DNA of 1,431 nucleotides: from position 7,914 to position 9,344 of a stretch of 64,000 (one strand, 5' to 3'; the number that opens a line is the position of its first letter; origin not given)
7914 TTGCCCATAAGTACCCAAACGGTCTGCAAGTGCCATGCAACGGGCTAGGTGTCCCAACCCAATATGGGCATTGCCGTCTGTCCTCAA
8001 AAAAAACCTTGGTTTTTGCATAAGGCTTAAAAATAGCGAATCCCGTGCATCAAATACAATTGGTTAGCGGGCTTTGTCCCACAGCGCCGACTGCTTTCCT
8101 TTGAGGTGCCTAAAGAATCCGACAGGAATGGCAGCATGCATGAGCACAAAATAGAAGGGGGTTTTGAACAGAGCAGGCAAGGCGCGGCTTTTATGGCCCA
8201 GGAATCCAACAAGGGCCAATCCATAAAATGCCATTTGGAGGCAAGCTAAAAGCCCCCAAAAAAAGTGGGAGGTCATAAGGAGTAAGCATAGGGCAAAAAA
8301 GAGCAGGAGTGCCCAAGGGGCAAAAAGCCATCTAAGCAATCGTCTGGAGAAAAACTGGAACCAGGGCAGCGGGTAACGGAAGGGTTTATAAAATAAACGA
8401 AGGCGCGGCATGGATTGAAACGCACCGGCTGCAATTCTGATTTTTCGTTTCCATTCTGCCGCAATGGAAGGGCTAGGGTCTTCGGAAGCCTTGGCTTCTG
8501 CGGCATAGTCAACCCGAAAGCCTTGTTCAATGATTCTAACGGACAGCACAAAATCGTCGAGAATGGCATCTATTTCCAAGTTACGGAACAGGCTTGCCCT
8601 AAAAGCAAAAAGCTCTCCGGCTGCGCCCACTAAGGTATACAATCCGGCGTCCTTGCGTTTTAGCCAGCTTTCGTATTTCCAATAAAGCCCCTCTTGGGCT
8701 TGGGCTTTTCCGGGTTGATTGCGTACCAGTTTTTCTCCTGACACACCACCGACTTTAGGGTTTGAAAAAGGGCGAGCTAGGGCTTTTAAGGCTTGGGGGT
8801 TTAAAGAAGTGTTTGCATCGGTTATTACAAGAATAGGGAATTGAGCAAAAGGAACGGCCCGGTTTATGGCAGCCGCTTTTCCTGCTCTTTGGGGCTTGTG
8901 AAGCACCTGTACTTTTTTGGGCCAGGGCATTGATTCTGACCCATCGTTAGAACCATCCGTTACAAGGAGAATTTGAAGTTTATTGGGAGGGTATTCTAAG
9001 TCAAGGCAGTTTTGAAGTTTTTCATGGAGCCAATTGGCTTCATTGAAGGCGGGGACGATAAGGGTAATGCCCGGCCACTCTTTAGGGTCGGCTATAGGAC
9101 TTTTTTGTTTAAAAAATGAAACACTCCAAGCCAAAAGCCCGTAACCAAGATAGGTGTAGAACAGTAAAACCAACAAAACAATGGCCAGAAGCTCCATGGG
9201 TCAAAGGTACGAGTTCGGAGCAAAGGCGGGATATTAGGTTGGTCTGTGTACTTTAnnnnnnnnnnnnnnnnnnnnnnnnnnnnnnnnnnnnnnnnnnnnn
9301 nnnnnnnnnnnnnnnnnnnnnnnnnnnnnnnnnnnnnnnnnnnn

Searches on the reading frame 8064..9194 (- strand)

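Call 58: search_protein_families(library=pfam, proteins=[window:8064-9194:-], max_evalue=0.00001)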
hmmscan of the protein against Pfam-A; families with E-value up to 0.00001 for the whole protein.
window:8064-9194:- (376 aa): 4 families
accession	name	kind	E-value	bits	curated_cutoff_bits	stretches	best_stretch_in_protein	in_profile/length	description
PF13641.12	Glyco_tranf_2_3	-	5.4e-20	72.8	27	1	41-253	1-226/230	Glycosyltransferase like family 2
PF00535.33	Glycos_transf_2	-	4.4e-18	66.2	23.3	1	45-205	2-166/168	Glycosyl transferase family 2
PF13632.12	Glyco_trans_2_3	-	4.6e-15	56.4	27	1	122-308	2-191/198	Glycosyl transferase family group 2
PF13506.12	Glyco_transf_21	-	1.1e-08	35.2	21.7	1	105-253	17-171/174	Glycosyl transferase family 21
